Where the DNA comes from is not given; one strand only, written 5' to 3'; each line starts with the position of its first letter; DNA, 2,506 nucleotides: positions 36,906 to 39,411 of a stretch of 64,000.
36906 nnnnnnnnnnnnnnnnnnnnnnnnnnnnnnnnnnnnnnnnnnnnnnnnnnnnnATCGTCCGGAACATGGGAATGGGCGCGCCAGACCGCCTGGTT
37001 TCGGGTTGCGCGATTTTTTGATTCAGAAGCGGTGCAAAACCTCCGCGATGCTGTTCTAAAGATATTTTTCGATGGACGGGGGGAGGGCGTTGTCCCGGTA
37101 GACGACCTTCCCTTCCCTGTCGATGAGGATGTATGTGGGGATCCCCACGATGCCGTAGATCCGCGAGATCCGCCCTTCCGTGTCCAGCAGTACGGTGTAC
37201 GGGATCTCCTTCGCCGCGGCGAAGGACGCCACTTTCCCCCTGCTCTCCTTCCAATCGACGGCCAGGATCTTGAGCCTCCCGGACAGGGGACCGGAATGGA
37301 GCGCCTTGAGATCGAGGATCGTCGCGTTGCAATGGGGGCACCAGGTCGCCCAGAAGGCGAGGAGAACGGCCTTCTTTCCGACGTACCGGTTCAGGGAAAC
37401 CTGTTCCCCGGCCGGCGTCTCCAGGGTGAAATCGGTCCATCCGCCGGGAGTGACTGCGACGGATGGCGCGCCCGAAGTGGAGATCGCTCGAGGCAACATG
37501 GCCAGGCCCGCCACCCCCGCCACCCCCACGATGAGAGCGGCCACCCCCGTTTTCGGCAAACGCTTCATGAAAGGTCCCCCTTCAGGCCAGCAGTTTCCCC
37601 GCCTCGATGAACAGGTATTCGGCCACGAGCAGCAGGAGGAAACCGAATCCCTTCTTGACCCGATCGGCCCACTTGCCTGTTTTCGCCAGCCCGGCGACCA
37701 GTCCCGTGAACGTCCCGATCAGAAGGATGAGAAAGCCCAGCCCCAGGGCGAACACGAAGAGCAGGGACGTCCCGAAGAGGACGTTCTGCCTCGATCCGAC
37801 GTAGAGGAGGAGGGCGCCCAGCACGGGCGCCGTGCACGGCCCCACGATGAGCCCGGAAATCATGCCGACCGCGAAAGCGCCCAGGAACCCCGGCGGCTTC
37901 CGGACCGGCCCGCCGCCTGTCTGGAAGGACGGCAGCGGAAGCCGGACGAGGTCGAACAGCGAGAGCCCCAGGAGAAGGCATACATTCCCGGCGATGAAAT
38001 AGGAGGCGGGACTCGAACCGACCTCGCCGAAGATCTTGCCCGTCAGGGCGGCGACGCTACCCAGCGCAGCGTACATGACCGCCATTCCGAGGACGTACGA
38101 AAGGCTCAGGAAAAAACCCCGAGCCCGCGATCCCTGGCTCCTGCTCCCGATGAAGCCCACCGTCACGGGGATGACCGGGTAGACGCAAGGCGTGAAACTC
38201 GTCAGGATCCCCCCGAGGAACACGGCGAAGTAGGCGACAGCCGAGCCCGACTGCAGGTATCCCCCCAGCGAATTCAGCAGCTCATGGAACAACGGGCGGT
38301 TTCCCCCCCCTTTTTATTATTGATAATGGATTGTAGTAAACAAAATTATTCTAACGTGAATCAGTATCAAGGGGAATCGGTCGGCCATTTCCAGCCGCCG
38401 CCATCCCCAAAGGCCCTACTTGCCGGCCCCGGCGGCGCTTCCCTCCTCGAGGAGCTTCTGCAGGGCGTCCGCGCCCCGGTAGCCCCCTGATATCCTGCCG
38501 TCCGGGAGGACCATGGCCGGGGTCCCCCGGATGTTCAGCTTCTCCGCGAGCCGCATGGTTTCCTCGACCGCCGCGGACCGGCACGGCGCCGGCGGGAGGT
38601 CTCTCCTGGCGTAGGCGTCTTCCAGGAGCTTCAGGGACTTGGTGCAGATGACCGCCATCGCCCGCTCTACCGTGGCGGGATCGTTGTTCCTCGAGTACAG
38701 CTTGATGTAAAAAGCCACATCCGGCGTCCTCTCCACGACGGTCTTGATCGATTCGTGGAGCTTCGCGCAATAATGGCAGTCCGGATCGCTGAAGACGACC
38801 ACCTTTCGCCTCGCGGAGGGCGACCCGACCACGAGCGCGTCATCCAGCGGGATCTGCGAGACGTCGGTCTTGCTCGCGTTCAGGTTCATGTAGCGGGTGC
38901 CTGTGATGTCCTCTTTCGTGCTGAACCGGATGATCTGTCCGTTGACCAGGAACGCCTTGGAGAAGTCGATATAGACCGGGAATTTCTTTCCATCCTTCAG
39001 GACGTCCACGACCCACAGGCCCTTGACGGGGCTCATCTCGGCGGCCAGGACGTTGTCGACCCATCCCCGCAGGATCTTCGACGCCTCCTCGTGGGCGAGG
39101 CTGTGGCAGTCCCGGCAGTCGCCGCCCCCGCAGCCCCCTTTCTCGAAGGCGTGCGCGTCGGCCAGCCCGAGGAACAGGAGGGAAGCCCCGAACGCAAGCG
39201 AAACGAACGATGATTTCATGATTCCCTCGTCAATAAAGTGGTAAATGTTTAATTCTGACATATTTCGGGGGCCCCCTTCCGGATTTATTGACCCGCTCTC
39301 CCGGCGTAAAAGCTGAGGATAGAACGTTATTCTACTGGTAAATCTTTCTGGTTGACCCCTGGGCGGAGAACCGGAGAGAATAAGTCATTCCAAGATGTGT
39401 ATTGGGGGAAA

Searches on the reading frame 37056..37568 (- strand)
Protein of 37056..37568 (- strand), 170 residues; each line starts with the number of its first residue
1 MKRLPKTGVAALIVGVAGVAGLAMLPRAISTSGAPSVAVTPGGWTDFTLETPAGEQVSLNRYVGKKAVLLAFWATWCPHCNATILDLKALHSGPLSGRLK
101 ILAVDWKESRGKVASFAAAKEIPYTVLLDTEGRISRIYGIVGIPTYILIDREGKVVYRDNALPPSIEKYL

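Call 20: search_protein_families(library=pfam, proteins=[window:37056-37568:-], max_evalue=0.0001)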
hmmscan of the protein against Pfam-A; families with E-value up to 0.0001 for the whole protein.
window:37056-37568:- (170 aa): 5 families
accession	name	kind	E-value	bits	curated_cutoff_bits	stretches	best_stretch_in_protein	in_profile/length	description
PF00578.27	AhpC-TSA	-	4.2e-22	78.8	26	1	45-157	6-123/124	AhpC/TSA family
PF08534.16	Redoxin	-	1.1e-18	67.9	26.6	1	46-160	8-133/148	Redoxin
PF13905.12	Thioredoxin_8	-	2.6e-08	34.5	27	1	66-155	2-94/94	Thioredoxin-like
PF00085.26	Thioredoxin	-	2.8e-07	30.9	23.5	1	63-131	14-82/103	Thioredoxin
PF13098.12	Thioredoxin_2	-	4e-06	27.5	27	1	65-158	5-90/104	Thioredoxin-like domain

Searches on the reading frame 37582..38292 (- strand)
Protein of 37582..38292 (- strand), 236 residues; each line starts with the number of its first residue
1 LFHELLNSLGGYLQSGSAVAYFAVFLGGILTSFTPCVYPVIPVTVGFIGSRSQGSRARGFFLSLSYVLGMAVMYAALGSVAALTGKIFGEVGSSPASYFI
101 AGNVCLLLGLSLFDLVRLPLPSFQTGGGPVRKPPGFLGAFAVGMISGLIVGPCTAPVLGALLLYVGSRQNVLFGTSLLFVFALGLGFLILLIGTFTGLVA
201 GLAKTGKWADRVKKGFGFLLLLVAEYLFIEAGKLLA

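Call 20: search_protein_families(library=pfam, proteins=[window:37582-38292:-], max_evalue=0.0001)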
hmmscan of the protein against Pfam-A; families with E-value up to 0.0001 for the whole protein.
window:37582-38292:- (236 aa): 2 families
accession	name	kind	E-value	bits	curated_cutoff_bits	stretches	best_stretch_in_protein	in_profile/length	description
PF02683.22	DsbD_TM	-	1.6e-46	158.8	27.1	1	21-227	4-214/219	Cytochrome C biogenesis protein transmembrane domain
PF13386.12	DsbD_2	-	1.7e-09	38.3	24.9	1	24-220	2-193/199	Cytochrome C biogenesis protein transmembrane region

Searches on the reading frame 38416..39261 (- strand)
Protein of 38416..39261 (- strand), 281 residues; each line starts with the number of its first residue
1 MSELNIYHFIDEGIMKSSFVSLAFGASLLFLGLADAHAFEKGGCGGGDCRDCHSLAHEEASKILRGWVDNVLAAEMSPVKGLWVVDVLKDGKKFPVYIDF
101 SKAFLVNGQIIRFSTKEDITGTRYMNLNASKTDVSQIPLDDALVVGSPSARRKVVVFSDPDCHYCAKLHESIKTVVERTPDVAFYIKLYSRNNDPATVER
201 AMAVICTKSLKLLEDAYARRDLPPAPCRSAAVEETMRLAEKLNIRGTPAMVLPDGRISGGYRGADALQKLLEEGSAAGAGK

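Call 20: search_protein_families(library=pfam, proteins=[window:38416-39261:-], max_evalue=0.0001)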
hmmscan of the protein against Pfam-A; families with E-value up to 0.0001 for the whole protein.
window:38416-39261:- (281 aa): 3 families
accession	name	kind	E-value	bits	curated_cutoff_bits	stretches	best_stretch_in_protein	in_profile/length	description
PF13098.12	Thioredoxin_2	-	3e-16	60.1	27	1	150-271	5-104/104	Thioredoxin-like domain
PF13462.12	Thioredoxin_4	-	2.6e-10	41.2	23.2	1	142-208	5-73/165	Thioredoxin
PF01323.26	DSBA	-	1.1e-06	29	25.6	0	230-270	150-186/191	DSBA-like thioredoxin domain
